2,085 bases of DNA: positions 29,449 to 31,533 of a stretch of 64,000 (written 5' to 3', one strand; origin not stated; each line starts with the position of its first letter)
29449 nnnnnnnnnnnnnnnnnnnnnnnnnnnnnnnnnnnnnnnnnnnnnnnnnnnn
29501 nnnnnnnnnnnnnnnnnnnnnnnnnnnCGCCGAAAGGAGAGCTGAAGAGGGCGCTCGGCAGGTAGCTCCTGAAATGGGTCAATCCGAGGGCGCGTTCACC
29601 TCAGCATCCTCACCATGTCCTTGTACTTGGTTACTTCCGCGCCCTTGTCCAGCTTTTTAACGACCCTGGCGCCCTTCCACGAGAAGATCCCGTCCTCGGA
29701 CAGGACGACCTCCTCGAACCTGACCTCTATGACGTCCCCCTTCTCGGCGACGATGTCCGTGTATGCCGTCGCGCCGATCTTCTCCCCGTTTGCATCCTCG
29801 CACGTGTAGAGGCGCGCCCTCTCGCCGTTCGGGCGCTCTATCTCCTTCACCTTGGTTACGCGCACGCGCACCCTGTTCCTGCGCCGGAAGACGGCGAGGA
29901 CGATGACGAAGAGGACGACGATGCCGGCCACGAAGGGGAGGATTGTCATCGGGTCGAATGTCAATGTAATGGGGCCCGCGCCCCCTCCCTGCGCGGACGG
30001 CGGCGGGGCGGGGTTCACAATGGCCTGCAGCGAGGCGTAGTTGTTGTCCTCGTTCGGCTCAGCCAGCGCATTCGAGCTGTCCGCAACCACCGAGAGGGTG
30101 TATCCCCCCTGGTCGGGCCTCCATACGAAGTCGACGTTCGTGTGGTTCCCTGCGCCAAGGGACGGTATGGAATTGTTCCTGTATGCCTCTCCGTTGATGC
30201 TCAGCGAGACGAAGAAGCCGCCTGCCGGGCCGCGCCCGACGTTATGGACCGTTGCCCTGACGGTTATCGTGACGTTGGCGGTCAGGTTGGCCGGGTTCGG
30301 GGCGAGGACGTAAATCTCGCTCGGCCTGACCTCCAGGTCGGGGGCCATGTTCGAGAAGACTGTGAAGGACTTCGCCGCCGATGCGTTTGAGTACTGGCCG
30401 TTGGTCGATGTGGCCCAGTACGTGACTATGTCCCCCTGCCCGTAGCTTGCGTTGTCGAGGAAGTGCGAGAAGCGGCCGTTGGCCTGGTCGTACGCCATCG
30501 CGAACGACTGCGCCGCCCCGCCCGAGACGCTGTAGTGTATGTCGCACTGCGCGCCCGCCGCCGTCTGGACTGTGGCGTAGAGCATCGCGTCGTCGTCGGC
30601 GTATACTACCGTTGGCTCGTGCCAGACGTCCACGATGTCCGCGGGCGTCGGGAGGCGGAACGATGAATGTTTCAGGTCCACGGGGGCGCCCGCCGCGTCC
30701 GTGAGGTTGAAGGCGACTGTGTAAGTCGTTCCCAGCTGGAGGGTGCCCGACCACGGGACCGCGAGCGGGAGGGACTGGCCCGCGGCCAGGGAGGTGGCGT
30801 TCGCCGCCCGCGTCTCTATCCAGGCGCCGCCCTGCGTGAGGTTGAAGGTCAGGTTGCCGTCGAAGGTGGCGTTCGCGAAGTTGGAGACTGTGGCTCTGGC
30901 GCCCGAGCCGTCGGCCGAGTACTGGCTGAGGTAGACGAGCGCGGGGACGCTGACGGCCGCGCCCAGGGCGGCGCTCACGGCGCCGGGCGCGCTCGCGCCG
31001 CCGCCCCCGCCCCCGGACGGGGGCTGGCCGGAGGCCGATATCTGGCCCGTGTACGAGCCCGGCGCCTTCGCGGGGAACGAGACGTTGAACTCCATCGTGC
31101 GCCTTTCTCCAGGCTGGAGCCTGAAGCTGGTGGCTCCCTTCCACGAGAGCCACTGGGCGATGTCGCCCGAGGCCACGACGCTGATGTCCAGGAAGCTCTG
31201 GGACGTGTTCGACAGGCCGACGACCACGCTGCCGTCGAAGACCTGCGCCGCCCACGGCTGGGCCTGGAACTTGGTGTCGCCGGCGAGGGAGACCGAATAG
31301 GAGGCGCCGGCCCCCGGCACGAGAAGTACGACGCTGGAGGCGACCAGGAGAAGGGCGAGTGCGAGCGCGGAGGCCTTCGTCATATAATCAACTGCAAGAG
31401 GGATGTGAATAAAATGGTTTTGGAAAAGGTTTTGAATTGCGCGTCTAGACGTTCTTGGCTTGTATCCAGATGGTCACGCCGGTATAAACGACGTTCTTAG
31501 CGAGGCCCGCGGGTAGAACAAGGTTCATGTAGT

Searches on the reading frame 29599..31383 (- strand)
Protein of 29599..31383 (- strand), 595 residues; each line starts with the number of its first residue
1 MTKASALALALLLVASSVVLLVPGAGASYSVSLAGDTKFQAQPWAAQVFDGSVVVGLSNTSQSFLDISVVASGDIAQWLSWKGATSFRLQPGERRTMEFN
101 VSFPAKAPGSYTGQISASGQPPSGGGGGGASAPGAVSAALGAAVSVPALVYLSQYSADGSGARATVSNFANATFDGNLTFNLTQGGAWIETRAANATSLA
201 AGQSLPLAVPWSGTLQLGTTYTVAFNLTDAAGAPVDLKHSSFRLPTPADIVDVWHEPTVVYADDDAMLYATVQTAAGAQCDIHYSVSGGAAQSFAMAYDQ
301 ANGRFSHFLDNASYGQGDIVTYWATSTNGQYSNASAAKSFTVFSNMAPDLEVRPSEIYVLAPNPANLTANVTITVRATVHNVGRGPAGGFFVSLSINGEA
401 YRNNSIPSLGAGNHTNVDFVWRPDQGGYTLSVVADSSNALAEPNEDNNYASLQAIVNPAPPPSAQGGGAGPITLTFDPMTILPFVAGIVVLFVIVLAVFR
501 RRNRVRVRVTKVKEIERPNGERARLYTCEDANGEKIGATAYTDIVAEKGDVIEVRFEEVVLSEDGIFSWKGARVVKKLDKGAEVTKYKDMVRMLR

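Call 26: search_protein_families(library=pfam, proteins=[window:29599-31383:-], max_evalue=0.0001)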
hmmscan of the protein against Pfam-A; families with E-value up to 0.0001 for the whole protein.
window:29599-31383:- (595 aa): 2 families
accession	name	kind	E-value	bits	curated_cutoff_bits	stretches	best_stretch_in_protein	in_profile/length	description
PF07705.17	CARDB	-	1.4e-22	80.2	22.7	1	348-450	2-99/101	CARDB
PF22184.2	CBM_56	-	2.3e-06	28.1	27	1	265-329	10-70/75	Carbohydrate binding module family 56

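Call 72: search_protein_families(library=ncbifam, proteins=[window:29599-31383:-], max_evalue=0.001)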
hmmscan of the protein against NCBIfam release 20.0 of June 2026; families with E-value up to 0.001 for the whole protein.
window:29599-31383:- (595 aa): 0 families
